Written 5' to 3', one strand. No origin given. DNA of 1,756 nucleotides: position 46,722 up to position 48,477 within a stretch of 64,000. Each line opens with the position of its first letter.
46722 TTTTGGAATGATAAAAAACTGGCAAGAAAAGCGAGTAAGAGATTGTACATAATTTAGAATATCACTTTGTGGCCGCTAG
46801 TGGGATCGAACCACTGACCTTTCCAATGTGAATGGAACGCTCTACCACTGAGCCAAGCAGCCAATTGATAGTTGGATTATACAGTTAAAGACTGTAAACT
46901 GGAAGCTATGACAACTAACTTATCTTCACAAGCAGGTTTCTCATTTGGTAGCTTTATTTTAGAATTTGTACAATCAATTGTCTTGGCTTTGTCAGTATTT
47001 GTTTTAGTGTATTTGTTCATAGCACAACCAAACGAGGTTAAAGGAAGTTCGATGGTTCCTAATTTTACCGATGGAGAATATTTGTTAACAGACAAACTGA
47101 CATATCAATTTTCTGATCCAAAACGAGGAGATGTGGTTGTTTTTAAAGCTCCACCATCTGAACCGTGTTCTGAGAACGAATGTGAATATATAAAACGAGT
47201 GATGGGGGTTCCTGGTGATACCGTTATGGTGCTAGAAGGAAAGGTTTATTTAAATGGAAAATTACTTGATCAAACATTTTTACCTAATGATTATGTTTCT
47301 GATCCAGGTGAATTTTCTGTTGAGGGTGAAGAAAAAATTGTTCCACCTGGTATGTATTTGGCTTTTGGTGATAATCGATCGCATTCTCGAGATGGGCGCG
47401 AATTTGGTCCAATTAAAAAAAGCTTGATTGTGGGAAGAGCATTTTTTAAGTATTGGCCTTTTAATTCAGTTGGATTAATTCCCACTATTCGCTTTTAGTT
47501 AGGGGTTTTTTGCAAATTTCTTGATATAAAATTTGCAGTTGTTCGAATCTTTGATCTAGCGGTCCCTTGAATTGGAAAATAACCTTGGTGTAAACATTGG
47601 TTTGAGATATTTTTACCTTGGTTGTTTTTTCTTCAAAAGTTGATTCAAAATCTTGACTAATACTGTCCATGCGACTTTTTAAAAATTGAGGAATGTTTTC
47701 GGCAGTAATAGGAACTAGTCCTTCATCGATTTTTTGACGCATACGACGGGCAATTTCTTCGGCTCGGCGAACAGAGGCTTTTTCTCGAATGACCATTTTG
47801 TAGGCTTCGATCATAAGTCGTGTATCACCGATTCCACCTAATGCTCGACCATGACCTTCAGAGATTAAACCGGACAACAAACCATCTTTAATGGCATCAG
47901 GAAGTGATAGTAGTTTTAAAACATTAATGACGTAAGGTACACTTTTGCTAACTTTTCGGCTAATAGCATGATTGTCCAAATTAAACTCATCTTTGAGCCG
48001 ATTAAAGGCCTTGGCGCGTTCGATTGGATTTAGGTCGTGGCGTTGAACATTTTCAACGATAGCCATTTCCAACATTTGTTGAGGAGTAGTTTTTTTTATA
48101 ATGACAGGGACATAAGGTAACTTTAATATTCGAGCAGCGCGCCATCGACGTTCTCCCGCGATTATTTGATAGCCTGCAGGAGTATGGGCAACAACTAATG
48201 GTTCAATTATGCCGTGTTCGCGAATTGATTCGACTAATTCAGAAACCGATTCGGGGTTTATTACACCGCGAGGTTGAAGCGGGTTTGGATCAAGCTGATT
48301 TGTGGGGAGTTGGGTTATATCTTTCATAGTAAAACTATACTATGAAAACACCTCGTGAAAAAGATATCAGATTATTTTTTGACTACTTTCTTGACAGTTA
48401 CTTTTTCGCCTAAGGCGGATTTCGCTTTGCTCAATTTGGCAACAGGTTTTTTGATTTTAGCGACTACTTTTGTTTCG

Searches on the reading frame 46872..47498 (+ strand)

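Call 80: search_protein_families(library=pfam, max_evalue=0.001, proteins=[window:46872-47498:+])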
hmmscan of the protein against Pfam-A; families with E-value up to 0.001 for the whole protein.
window:46872-47498:+ (208 aa): 1 family
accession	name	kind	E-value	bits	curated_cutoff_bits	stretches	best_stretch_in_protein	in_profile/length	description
PF10502.14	Peptidase_S26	-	9.2e-45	153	22.9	1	30-195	2-168/168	Signal peptidase, peptidase S26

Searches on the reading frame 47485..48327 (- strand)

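Call 80: search_protein_families(library=pfam, max_evalue=0.001, proteins=[window:47485-48327:-])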
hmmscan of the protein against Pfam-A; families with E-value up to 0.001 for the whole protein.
window:47485-48327:- (280 aa): 2 families
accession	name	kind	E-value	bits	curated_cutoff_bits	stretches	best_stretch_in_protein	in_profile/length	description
PF02195.25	ParB_N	-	3.6e-29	101.1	26.3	1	3-95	2-95/95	ParB N-terminal domain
PF17762.8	HTH_ParB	-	1.4e-25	89.8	22.6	1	98-197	2-101/102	ParB HTH domain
